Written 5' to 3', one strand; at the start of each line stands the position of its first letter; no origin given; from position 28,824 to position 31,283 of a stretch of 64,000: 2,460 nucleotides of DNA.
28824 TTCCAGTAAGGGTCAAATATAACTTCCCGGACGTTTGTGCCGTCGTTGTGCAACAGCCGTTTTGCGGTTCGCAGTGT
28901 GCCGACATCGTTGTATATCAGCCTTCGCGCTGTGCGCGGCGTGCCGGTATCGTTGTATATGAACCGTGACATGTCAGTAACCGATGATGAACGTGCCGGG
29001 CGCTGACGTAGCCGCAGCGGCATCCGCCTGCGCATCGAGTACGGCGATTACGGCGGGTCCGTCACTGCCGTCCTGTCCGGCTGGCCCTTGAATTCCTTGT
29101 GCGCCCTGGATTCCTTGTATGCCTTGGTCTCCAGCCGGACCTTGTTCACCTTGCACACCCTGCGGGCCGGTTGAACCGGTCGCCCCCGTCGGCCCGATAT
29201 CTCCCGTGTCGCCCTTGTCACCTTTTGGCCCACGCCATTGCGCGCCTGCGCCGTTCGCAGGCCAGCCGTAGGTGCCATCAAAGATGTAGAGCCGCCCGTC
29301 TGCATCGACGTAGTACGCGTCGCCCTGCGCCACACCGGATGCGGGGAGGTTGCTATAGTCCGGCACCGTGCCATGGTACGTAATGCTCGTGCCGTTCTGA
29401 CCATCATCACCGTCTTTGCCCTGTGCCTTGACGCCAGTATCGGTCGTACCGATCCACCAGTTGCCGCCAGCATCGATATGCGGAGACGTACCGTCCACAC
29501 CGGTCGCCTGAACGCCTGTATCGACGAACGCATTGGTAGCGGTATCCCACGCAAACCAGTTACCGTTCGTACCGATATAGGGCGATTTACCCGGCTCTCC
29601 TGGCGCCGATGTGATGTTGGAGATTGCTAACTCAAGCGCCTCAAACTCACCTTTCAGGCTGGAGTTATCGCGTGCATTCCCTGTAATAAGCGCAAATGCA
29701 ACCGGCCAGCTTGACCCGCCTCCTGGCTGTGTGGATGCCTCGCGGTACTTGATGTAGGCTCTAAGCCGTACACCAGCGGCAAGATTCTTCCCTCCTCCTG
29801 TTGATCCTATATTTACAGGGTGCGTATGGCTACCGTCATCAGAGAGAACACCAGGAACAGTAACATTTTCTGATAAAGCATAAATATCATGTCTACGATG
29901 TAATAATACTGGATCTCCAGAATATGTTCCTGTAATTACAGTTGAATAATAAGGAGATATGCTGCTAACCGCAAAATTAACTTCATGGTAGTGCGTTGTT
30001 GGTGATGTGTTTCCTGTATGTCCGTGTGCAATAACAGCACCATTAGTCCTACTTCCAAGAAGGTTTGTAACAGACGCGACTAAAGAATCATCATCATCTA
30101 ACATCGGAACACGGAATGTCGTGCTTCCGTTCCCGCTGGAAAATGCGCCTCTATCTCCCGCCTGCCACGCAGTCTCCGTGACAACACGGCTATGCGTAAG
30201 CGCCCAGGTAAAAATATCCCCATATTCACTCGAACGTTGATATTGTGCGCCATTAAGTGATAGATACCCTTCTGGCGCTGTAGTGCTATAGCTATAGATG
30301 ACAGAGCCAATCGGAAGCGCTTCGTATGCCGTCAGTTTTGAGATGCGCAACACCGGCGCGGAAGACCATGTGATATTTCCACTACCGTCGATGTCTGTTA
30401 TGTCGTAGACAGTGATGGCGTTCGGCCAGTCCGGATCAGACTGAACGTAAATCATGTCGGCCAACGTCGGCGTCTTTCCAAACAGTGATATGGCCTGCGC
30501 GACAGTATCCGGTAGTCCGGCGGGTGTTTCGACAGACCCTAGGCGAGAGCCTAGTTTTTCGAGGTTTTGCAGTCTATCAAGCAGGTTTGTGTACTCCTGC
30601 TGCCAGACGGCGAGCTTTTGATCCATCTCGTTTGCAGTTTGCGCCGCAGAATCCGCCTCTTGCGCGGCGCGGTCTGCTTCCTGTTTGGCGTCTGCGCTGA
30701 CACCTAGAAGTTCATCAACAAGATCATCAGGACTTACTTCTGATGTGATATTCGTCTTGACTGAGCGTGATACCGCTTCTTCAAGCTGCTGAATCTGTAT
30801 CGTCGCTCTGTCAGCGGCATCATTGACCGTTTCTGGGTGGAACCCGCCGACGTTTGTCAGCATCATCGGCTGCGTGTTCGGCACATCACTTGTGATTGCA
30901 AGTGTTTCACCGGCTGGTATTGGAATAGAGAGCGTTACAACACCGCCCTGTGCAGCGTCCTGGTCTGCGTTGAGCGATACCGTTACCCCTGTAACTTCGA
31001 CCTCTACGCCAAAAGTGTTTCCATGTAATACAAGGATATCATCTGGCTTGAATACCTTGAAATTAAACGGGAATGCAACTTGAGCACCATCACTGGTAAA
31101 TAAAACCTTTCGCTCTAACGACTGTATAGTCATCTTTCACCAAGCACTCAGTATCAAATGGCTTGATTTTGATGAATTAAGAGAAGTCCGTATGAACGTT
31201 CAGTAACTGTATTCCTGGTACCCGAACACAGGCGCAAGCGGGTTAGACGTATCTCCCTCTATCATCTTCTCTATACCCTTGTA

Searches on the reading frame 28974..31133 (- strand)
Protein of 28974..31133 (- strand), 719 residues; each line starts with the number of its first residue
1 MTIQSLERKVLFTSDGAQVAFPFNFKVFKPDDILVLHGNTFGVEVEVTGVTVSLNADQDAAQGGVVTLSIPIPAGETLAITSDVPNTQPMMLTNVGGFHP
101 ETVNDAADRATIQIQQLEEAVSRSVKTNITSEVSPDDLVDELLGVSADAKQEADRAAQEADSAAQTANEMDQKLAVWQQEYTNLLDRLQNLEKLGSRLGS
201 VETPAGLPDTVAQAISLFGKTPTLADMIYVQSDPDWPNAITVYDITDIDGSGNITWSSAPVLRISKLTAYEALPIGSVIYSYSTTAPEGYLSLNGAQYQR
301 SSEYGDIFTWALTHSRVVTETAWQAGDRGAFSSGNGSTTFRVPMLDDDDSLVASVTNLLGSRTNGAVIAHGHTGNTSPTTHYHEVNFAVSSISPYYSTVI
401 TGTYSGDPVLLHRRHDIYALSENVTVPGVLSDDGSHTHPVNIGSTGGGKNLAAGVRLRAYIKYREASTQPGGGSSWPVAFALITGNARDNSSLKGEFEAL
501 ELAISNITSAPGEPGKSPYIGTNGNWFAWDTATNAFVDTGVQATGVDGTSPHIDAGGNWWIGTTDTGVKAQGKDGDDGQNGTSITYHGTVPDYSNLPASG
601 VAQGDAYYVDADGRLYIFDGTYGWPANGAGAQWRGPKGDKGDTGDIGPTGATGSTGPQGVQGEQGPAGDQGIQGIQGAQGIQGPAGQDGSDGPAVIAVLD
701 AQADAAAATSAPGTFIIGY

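Call 9: search_protein_families(library=phrogs, proteins=[window:28974-31133:-], max_evalue=0.01)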
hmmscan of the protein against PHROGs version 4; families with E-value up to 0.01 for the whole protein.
window:28974-31133:- (719 aa): 46 families (the best 25 are shown)
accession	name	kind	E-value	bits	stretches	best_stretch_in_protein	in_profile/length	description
phrog_1640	-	tail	7e-20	72.7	1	1-125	1-125/765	tail protein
phrog_819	-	tail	5.2e-17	62.3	1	570-694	578-703/1024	tail protein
phrog_3904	-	tail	3.6e-16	59.6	1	565-674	608-717/1086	tail fiber protein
phrog_13893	-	tail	1.7e-11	44.2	1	1-126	1-126/648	tail protein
phrog_4849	-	tail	1.9e-11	44.2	1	271-346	549-623/788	tail protein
phrog_6320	-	tail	8.8e-11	42.3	1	628-693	81-144/745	tail fiber protein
phrog_8745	-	tail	1.4e-10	40.2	1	634-693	1415-1474/1803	tail fiber protein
phrog_10972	-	tail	4.9e-10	40.4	1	634-697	162-229/343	tail fiber protein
phrog_32123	-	unknown function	1.7e-09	37.5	1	635-695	221-284/532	-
phrog_32960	-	unknown function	3e-09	36.7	1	10-121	10-121/762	-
phrog_5073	-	tail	3.4e-09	37.3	1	634-693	275-334/519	tail fiber protein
phrog_19618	-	tail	1.6e-08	35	1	266-386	129-234/387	tail collar protein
phrog_15437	-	tail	2.9e-08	33.8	1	568-707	215-358/656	tail fiber protein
phrog_5510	-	tail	3.7e-08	33.2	1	6-122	6-122/789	tail fiber protein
phrog_36601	-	tail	9.5e-08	31.7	1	11-126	25-140/1084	tail fiber protein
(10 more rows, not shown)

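Call 10: search_protein_families(library=pfam, proteins=[window:28974-31133:-], max_evalue=0.01)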
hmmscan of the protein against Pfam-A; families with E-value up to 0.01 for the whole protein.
window:28974-31133:- (719 aa): 2 families
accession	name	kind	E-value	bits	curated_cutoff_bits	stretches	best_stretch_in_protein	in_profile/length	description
PF01391.23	Collagen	-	9.2e-09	35.4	27.2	1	635-693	1-59/60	Collagen triple helix repeat (20 copies)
PF07484.17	Collar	-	0.0025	18.2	24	0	276-302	1-27/57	Phage Tail Collar Domain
